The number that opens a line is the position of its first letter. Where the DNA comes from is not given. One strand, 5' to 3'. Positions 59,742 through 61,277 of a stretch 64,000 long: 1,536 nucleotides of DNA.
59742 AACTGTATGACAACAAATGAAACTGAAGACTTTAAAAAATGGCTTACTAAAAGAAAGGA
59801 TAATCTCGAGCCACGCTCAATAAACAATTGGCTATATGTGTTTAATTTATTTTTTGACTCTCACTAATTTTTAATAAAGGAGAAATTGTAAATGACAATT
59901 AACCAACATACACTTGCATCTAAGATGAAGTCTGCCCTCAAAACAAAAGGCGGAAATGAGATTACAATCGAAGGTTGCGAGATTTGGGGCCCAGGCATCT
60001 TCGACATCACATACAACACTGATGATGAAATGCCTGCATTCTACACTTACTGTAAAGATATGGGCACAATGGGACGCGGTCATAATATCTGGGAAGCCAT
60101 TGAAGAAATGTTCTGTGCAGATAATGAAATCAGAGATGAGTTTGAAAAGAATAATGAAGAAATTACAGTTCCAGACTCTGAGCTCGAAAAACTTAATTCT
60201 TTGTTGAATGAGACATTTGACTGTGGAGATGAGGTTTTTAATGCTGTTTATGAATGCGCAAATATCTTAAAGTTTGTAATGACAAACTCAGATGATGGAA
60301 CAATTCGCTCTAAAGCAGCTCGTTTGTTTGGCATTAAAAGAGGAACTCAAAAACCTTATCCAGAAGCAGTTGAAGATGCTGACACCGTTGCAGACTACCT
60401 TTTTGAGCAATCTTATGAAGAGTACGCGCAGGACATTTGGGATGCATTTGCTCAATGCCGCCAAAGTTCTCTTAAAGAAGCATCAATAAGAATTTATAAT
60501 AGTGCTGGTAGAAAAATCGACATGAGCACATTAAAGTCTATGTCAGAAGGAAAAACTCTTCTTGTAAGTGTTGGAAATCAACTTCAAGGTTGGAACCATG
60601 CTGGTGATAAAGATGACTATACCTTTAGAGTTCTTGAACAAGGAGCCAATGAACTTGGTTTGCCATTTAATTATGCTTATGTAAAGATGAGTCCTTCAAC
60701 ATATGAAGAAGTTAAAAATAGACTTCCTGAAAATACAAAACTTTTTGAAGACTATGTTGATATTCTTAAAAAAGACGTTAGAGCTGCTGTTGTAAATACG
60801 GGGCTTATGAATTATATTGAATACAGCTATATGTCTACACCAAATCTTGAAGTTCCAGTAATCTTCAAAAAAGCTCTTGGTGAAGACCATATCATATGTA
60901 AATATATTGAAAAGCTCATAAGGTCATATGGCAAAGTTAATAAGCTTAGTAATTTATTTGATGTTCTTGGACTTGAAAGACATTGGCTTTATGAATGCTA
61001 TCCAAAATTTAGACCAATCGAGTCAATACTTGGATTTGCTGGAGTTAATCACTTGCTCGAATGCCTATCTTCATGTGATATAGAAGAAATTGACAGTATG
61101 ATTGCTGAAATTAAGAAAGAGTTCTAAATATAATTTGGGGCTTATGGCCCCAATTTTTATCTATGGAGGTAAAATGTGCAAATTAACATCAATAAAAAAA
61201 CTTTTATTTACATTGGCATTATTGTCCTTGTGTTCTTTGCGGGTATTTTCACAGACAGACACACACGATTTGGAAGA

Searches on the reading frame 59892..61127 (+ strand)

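Call 12: search_protein_families(library=phrogs, proteins=[window:59892-61127:+], max_evalue=0.00001)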
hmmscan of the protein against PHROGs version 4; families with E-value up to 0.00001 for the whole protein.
window:59892-61127:+ (411 aa): 0 families

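Call 15: search_protein_families(library=pfam, proteins=[window:59892-61127:+], max_evalue=0.001)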
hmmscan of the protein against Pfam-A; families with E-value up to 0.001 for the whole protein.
window:59892-61127:+ (411 aa): 0 families

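Call 61: search_protein_families(library=phrogs, proteins=[window:59892-61127:+], max_evalue=0.1)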
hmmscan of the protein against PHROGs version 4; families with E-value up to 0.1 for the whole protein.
window:59892-61127:+ (411 aa): 2 families
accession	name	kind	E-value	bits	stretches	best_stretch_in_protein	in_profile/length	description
phrog_1444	-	transcription regulation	0.0012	19.5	1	172-214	103-145/175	transcriptional repressor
phrog_17245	-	DNA, RNA and nucleotide metabolism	0.044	14.3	1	272-341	118-187/237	DNA primase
